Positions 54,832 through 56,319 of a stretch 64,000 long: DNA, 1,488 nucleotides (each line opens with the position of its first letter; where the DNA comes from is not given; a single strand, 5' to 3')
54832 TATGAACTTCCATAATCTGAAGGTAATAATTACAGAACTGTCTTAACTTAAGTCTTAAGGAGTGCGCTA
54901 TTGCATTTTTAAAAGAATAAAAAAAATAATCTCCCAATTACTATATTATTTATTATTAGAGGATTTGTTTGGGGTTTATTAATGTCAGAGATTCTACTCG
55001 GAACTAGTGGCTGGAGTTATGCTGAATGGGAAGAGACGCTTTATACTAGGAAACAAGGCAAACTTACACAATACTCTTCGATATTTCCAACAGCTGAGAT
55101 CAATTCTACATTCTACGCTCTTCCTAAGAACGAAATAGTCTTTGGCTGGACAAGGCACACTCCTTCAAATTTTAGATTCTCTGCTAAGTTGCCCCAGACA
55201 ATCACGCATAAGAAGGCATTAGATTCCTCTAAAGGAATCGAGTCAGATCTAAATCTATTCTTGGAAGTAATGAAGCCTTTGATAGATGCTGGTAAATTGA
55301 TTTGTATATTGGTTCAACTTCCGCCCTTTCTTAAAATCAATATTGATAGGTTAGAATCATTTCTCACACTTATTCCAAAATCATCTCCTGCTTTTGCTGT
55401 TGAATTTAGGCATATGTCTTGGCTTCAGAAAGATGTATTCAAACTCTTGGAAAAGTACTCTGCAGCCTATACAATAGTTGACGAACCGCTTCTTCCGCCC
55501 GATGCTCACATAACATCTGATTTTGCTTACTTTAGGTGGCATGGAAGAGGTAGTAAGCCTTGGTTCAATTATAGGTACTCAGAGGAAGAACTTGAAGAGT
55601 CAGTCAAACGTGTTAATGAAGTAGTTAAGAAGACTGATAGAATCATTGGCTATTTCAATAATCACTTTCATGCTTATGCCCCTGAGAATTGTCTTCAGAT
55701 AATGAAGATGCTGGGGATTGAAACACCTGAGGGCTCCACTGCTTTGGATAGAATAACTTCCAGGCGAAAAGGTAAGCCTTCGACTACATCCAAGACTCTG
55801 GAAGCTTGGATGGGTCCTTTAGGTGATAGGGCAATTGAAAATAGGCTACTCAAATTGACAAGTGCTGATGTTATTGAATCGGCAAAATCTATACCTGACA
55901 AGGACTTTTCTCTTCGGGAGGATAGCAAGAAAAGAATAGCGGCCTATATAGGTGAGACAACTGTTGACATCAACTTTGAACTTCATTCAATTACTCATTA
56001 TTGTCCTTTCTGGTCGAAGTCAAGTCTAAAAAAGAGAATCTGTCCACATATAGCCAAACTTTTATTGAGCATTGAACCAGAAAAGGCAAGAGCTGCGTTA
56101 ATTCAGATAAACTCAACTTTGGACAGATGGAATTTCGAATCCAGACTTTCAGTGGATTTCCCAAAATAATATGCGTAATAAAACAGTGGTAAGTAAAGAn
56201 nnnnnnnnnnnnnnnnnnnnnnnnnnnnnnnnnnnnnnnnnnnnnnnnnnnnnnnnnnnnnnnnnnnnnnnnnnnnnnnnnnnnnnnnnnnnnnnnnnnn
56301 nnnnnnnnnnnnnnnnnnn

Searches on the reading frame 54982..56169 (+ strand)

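Call 72: search_protein_families(library=pfam, proteins=[window:54982-56169:+], max_evalue=0.00001)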
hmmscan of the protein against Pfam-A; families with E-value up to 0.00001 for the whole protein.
window:54982-56169:+ (395 aa): 1 family
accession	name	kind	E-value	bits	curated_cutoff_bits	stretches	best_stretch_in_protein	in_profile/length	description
PF01904.24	DUF72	-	2.8e-62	211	25.3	1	23-243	6-217/217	Protein of unknown function DUF72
